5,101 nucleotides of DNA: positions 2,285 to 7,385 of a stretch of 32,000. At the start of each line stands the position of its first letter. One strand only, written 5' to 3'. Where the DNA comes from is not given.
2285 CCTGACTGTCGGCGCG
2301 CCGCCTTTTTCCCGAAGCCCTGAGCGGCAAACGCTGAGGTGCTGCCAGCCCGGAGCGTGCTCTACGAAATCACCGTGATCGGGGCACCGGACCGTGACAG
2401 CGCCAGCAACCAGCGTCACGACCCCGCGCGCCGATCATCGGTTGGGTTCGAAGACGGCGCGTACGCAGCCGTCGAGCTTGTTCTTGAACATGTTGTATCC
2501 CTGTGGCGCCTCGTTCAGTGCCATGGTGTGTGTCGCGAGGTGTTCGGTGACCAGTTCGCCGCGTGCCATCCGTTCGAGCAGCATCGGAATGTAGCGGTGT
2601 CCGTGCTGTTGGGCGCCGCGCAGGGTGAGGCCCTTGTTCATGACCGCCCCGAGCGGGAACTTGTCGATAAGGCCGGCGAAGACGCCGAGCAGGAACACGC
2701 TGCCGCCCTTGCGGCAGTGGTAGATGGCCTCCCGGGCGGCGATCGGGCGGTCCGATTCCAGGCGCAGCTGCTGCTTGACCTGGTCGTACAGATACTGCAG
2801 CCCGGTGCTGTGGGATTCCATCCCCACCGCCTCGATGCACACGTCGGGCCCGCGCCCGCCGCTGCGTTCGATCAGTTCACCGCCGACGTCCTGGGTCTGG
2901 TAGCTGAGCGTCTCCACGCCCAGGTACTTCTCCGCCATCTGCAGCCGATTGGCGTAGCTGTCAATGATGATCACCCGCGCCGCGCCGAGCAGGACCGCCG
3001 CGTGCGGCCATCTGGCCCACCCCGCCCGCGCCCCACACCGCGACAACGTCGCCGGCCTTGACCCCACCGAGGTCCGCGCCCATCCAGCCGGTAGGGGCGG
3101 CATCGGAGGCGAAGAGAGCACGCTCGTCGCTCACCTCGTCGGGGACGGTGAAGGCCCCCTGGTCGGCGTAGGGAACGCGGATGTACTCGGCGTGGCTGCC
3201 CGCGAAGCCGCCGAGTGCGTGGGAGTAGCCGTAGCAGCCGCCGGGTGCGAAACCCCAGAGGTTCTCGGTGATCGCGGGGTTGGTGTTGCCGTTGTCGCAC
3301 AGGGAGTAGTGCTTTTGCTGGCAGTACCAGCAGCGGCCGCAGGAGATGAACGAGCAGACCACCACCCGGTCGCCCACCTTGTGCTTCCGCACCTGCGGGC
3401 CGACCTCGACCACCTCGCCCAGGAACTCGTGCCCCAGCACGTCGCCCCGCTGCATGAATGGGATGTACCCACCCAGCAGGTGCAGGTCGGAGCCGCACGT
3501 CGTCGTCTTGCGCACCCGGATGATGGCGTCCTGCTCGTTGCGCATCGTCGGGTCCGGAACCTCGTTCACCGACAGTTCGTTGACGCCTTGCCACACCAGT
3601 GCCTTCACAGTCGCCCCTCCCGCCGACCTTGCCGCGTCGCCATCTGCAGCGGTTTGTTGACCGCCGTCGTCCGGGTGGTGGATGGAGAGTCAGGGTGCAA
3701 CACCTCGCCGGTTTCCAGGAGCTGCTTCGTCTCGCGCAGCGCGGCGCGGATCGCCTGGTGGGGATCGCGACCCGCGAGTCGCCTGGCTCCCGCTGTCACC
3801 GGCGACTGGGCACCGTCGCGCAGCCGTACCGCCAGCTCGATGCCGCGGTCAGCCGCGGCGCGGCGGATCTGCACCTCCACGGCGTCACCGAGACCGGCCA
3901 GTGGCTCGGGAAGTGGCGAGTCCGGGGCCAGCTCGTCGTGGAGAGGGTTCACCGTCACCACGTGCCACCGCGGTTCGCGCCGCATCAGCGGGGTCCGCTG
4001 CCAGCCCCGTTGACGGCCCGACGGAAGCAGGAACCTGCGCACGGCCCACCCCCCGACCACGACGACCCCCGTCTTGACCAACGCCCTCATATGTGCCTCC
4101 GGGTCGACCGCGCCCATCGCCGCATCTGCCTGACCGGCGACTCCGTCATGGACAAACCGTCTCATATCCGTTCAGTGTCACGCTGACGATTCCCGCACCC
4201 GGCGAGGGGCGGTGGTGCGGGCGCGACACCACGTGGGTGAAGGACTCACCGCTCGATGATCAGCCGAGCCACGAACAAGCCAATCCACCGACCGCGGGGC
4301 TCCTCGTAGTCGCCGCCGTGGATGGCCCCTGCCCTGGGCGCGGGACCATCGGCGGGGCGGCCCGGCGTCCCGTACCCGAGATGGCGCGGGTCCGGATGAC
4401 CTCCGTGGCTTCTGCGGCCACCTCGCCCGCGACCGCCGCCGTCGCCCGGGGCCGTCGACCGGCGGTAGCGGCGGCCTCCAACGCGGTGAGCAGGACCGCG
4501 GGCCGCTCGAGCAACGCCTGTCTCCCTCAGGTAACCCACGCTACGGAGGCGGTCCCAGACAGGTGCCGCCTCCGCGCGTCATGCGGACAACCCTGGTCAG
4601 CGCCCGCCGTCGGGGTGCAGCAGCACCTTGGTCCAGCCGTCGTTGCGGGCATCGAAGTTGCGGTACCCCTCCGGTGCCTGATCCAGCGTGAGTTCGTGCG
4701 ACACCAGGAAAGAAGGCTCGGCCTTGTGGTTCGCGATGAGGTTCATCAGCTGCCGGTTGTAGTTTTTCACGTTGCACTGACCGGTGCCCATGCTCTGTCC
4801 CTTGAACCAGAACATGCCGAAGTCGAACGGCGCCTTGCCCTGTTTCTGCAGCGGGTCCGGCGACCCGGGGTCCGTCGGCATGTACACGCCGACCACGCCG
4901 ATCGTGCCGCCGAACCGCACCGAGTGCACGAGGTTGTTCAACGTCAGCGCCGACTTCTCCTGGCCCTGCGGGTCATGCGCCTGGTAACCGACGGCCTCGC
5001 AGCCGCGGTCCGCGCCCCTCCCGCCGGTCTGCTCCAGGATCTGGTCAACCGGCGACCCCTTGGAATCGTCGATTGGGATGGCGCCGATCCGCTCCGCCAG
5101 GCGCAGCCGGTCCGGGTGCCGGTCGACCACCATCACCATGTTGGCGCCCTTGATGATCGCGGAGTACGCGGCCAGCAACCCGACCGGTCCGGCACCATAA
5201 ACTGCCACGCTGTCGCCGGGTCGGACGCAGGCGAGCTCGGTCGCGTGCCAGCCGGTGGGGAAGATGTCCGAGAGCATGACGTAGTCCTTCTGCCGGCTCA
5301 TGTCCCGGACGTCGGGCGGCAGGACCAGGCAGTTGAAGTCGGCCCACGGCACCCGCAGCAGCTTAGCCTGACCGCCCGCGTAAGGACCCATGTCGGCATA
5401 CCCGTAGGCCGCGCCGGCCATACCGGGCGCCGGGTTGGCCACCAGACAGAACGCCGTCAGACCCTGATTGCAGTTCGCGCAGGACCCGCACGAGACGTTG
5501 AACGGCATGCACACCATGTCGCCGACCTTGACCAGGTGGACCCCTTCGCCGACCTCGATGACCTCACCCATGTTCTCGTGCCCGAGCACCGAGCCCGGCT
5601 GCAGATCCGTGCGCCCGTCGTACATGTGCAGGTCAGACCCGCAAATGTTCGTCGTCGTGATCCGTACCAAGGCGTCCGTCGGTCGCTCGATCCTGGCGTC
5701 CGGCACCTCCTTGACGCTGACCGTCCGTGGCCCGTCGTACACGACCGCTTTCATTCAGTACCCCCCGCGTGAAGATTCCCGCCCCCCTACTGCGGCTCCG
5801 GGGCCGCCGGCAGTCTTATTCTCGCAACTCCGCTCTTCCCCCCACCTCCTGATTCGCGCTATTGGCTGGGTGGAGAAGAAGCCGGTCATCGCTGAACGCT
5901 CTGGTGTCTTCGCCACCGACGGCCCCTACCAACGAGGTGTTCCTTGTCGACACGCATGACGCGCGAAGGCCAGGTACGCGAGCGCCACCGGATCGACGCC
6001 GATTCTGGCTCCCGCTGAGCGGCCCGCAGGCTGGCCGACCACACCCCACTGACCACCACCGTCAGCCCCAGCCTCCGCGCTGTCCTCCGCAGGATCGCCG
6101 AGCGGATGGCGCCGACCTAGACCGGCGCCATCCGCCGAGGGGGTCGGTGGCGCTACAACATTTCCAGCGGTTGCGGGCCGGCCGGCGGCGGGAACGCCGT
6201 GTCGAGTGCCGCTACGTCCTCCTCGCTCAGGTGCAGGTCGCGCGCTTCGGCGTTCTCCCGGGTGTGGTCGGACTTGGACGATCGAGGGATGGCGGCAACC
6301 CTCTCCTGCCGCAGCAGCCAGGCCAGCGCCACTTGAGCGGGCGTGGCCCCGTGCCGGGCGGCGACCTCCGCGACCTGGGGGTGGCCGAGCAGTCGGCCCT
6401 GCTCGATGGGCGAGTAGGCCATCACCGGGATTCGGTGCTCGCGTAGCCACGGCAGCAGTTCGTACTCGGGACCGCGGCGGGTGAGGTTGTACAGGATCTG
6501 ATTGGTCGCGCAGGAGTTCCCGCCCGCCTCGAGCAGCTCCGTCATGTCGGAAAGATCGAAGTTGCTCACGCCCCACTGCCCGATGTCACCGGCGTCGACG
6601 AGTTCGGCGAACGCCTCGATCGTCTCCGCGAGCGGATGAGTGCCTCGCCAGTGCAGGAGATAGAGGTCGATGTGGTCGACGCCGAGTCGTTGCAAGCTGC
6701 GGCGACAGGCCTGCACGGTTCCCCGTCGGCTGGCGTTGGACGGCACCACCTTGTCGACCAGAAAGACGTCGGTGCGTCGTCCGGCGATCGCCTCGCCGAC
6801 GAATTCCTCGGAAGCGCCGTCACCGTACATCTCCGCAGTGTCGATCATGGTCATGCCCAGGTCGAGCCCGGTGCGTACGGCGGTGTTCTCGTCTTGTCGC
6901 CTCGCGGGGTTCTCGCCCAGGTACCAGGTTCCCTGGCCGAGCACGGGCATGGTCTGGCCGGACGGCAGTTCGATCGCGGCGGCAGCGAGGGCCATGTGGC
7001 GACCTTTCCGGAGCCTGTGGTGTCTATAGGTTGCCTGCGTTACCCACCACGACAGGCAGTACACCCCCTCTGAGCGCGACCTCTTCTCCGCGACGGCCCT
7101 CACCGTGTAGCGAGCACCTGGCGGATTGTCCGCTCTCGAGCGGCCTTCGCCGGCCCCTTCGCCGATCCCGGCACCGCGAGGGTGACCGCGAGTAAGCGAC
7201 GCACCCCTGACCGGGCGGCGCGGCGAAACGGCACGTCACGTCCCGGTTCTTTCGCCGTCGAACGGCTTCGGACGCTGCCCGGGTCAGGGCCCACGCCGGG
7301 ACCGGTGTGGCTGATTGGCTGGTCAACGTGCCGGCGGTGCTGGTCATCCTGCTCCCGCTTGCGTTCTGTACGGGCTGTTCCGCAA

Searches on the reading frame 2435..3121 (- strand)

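Call 94: search_protein_families(library=pfam, proteins=[window:2435-3121:-], max_evalue=0.0001)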
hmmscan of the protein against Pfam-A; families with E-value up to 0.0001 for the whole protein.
window:2435-3121:- (228 aa): 1 family
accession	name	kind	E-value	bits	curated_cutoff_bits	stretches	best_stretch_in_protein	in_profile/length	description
PF00107.32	ADH_zinc_N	-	4.1e-14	53.1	31.8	1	41-111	9-79/129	Zinc-binding dehydrogenase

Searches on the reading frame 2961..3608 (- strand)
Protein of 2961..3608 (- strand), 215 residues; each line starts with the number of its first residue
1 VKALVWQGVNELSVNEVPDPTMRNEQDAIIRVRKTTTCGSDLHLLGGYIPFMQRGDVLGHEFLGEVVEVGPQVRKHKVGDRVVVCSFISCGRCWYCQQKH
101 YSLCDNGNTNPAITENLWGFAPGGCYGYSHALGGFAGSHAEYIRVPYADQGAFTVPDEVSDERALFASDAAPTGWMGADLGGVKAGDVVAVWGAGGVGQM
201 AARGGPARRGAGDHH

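Call 94: search_protein_families(library=pfam, proteins=[window:2961-3608:-], max_evalue=0.0001)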
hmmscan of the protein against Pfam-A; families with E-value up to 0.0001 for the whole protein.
window:2961-3608:- (215 aa): 1 family
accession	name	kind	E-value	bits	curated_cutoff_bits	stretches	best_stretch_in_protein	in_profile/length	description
PF08240.17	ADH_N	-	3.5e-24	85.5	23.5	1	25-149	2-98/104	Alcohol dehydrogenase GroES-like domain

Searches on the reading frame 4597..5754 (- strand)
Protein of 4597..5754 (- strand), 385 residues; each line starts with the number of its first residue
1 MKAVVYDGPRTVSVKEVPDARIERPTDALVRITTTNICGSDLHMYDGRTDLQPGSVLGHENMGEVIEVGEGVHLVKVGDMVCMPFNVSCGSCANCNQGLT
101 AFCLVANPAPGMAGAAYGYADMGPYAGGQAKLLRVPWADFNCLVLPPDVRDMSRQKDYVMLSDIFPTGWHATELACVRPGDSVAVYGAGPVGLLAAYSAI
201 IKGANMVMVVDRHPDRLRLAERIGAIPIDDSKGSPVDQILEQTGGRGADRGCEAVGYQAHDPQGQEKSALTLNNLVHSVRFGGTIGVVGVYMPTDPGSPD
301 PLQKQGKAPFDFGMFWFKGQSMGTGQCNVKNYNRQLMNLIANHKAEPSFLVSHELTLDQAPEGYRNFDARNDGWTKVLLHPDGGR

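Call 8: search_protein_families(library=pfam, proteins=[window:4597-5754:-], max_evalue=0.001)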
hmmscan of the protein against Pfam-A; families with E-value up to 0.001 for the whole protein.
window:4597-5754:- (385 aa): 4 families
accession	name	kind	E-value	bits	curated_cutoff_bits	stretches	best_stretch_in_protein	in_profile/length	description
PF08240.17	ADH_N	-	1.9e-22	79.9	23.5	1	25-139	2-98/104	Alcohol dehydrogenase GroES-like domain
PF00107.32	ADH_zinc_N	-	1.7e-13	51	31.8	1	190-322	1-109/129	Zinc-binding dehydrogenase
PF16912.11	Glu_dehyd_C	-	1e-05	25.6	34.9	1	181-260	32-112/211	Glucose dehydrogenase C-terminus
PF03486.20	HI0933_like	-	0.00039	20.4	50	0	182-214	2-33/244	HI0933-like protein Rossmann domain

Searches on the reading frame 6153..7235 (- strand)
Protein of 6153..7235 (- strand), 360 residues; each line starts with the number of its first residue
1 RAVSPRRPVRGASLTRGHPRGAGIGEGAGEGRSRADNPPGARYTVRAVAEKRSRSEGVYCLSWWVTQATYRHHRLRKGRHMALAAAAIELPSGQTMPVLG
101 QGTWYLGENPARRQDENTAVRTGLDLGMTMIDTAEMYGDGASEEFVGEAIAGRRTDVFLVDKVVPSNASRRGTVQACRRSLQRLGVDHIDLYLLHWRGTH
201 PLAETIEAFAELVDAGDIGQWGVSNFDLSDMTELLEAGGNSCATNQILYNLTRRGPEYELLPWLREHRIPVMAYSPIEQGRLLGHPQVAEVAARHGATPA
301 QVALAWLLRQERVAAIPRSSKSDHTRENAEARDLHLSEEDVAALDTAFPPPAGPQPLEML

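Call 8: search_protein_families(library=pfam, proteins=[window:6153-7235:-], max_evalue=0.001)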
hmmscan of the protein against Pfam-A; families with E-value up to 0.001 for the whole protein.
window:6153-7235:- (360 aa): 1 family
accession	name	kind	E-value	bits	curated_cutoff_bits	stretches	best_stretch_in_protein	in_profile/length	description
PF00248.27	Aldo_ket_red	-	6.1e-61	206.5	24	1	99-346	2-288/291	Aldo/keto reductase family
